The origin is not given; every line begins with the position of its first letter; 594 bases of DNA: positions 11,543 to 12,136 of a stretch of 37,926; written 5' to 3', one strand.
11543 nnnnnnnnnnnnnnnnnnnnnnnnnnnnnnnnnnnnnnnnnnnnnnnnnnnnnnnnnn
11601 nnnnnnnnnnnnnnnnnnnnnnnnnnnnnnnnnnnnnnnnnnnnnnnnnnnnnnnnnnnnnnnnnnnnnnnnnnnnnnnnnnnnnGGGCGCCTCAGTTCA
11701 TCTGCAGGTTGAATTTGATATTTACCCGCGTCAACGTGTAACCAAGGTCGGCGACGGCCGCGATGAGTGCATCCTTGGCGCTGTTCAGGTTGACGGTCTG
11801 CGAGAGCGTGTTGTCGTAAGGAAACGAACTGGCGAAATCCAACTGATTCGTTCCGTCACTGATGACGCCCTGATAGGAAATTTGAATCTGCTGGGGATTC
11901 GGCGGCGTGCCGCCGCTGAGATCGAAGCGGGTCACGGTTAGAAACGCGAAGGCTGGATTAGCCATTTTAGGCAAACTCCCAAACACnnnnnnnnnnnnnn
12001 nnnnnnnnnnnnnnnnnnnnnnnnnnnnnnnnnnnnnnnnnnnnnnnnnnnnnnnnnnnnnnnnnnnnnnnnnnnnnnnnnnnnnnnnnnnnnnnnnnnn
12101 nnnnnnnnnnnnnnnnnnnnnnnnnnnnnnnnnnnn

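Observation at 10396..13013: Three fibre/propeller-like genes inserted between the large terminase and the portal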

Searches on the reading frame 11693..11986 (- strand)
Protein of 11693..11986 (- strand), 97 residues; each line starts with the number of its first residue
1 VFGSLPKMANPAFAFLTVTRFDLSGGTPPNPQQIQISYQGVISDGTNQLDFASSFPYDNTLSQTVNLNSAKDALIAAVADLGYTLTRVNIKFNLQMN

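Call 4: search_protein_families(library=pfam, proteins=[window:11693-11986:-], max_evalue=0.1)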
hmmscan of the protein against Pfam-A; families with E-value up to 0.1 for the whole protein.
window:11693-11986:- (97 aa): 0 families

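Call 5: search_protein_families(library=phrogs, proteins=[window:11693-11986:-], max_evalue=0.1)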
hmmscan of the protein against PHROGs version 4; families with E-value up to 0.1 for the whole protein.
window:11693-11986:- (97 aa): 0 families

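Call 49: find_homologous_proteins(query=window:11693-11965:-, max_evalue=0.01)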
Query window:11693-11965:- (90 aa): 6 proteins with E <= 0.01 among 10 candidates.
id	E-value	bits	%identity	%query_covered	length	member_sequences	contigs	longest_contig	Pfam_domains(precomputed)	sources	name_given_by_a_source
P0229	2.1e-51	189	100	100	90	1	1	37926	-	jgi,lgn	jgi:hypothetical protein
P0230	1.9e-31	125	73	100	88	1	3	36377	-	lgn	-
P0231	2.2e-31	125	74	100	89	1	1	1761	-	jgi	jgi:hypothetical protein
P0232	6.3e-28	114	68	99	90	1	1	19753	-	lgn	-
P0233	3.8e-27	112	67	100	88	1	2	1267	-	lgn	-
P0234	3.5e-25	105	64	100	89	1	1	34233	-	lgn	-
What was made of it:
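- Checked: '90-aa ORFan' is nearly right: five homologous protein clusters exist among 5.8 billion (call 49).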

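Call 50: find_encoding_contigs(protein=P0234, flank=10000, max_places=2)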
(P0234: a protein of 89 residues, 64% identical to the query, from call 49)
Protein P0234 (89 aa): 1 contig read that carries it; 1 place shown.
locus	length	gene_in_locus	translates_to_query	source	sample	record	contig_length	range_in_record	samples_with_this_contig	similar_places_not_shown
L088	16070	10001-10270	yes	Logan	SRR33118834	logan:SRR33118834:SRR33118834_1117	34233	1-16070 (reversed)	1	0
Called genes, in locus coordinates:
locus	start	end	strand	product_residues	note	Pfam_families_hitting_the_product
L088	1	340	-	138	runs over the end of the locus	-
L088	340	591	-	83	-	-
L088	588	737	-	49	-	-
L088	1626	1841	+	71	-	-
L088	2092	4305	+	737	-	PF09250:Prim-Pol, PF08706:D5_N, PF19263:DUF5906 (weak)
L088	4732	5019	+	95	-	-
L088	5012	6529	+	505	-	-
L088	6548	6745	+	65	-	-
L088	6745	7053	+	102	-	-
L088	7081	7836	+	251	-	PF21722:Gly_rich_2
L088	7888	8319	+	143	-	-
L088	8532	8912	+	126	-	-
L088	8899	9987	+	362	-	PF21722:Gly_rich_2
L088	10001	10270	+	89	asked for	-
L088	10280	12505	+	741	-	PF16510:P22_portal (weak)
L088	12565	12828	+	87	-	-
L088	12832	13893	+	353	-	-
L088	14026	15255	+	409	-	-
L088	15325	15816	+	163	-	-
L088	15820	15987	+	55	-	-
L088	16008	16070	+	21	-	?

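Call 51: find_encoding_contigs(protein=P0232, flank=10000, max_places=2)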
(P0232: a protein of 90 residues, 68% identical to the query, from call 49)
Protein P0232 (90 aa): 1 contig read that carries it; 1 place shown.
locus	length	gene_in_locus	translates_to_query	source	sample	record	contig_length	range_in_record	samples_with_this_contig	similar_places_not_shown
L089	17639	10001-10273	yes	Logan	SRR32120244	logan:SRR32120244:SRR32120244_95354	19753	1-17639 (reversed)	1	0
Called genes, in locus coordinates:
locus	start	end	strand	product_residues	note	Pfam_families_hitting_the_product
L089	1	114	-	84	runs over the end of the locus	-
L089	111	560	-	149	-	-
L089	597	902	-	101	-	-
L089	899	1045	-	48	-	-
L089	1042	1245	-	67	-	-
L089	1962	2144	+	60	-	PF01402:RHH_1 (weak)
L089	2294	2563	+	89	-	-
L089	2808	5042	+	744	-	PF09250:Prim-Pol, PF08706:D5_N, PF19263:DUF5906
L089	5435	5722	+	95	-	-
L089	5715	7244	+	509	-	-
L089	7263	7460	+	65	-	-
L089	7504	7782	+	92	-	-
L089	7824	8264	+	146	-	-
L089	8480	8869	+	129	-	-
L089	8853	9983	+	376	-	PF21722:Gly_rich_2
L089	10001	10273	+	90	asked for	-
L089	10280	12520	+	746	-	-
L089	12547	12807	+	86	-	-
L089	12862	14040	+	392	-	-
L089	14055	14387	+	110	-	-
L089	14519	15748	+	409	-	-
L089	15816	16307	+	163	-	-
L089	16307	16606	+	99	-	-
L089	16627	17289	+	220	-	-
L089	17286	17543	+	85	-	-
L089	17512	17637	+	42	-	?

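Call 54: search_protein_families(library=phrogs, proteins=[L088:5012-6529:+, L088:7081-7836:+, L088:7888-8319:+, L088:8532-8912:+, L088:8899-9987:+, L088:10280-12505:+, L088:12832-13893:+, L088:14026-15255:+, L088:15325-15816:+, L088:4732-5019:+], max_evalue=0.01)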
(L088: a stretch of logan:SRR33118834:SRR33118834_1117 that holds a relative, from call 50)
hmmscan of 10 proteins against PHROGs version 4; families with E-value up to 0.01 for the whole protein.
L088:5012-6529:+ (505 aa): 5 families
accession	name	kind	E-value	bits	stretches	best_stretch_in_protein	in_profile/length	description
phrog_2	-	head and packaging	1.2e-25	91.5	1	35-466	265-592/807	terminase large subunit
phrog_979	-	head and packaging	4.4e-13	49.8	1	39-280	157-411/642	terminase large subunit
phrog_5653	-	head and packaging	6.4e-08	33.5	1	273-467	1-181/199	terminase large subunit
phrog_10250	-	head and packaging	2.3e-05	25.3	1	268-463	11-212/228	terminase large subunit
phrog_9526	-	head and packaging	0.0058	17.1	0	49-72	22-47/280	terminase large subunit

L088:7081-7836:+ (251 aa): 6 families
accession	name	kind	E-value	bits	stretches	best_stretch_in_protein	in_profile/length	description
phrog_863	-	tail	9e-42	144.9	1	30-250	380-604/690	tail fiber assembly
phrog_6202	-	tail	9.4e-17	62.4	1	45-245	440-632/636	tail fiber protein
phrog_454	-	tail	2.5e-07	30.2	1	27-250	1156-1375/1376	tail fiber protein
phrog_12796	-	tail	4.2e-06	27.2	1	36-245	234-441/445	tail fiber protein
phrog_21412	-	tail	4.5e-05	22.4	1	51-250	1259-1451/1452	tail fiber protein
phrog_2295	-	unknown function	0.0037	16.8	1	37-243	561-782/1183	-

L088:7888-8319:+ (143 aa): 0 families

L088:8532-8912:+ (126 aa): 0 families

L088:8899-9987:+ (362 aa): 5 families
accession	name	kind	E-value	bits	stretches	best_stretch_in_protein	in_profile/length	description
phrog_863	-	tail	4.9e-28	99.5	1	146-361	396-604/690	tail fiber assembly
phrog_6202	-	tail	1.2e-17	65.3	1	149-356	446-632/636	tail fiber protein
phrog_454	-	tail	5.4e-11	42.3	1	137-361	1167-1375/1376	tail fiber protein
phrog_2295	-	unknown function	9.1e-06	25.5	1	146-272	574-703/1183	-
phrog_12796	-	tail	0.0003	21.1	1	152-357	254-442/445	tail fiber protein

L088:10280-12505:+ (741 aa): 2 families
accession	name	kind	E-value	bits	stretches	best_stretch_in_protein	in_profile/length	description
phrog_156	-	head and packaging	3.2e-19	69.8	2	343-729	273-623/681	portal protein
phrog_332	-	connector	8.1e-12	45.3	1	37-451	76-348/560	head-tail adaptor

L088:12832-13893:+ (353 aa): 0 families

L088:14026-15255:+ (409 aa): 2 families
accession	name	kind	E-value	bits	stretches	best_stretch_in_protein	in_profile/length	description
phrog_14242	-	head and packaging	1.2e-45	156.9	1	5-408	3-394/396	major head protein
phrog_9953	-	head and packaging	0.00012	22.6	0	229-335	145-258/329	major head protein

L088:15325-15816:+ (163 aa): 0 families

L088:4732-5019:+ (95 aa): 0 families
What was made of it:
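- The cassette lies next to portal in two unrelated lineages (calls 50, 51, 54). In an unrelated podovirus-like lineage (L088/L089), a Gly_rich_2 fibre plus gpB lies immediately upstream of the portal gene (calls 50, 51, 54).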

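Call 61: search_protein_families(library=pfam, proteins=[window:11693-11965:-], max_evalue=0.5)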
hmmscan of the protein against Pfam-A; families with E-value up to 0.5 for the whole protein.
window:11693-11965:- (90 aa): 0 families

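Call 109: find_related_loci(query=A4, collection=metagenome_contigs, flank=8000)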
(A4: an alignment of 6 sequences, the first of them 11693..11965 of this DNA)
Query A4 (90 aa) in metagenome_contigs; peptide patterns used: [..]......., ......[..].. (x = any residue, [..] = any of these).
285 stretches matched a pattern, but none encodes a relative of the query by tblastn (E <= 1e-3).

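Call 111: find_related_loci(query=A4, collection=viral_contigs, flank=10000)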
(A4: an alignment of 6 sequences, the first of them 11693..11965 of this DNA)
Query A4 (90 aa) in viral_contigs; peptide patterns used: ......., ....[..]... (x = any residue, [..] = any of these).
144 stretches matched a pattern, but none encodes a relative of the query by tblastn (E <= 1e-3).

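Call 115: search_protein_families(library=ncbifam, proteins=[window:11693-11965:-], max_evalue=0.1)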
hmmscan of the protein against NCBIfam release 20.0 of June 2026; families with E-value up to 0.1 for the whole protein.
window:11693-11965:- (90 aa): 0 families

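Call 116: search_protein_families(library=padloc, proteins=[window:11693-11965:-], max_evalue=0.1)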
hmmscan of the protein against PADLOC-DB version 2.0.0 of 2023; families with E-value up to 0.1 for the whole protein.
window:11693-11965:- (90 aa): 0 families

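Call 118: search_solved_structures(query=A4, max_evalue=10)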
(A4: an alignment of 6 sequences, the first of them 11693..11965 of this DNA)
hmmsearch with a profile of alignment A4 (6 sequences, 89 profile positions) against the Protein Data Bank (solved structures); distinct sequences matched with E-value up to 10: 5.
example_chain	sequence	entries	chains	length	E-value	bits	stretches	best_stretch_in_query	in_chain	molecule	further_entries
8a5d_U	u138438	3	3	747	0.34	14.3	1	42-84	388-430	Actin-related protein 8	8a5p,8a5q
2vrc_D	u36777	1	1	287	0.88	13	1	36-75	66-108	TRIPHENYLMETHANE REDUCTASE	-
2vrb_A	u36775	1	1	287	0.89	13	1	36-75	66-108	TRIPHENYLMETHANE REDUCTASE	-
2vrc_A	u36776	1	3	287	0.89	13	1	36-75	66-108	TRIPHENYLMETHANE REDUCTASE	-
2jl1_A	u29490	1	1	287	0.9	12.9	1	36-75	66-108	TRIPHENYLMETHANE REDUCTASE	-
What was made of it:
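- Closest known: Cyanophage Pam3 tail fibre gp24 with its chaperone gp25. Different: Pam3 is a myophage, and its fibre docks through an alpha-helical N-terminus. gpA uses an unrelated beta-rich anchor. gpB (90 aa) has no detectable similarity to gp25 (162 aa) (call 118).
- Tried and rejected: The gpB profile against the PDB gives chance hits only (call 118).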
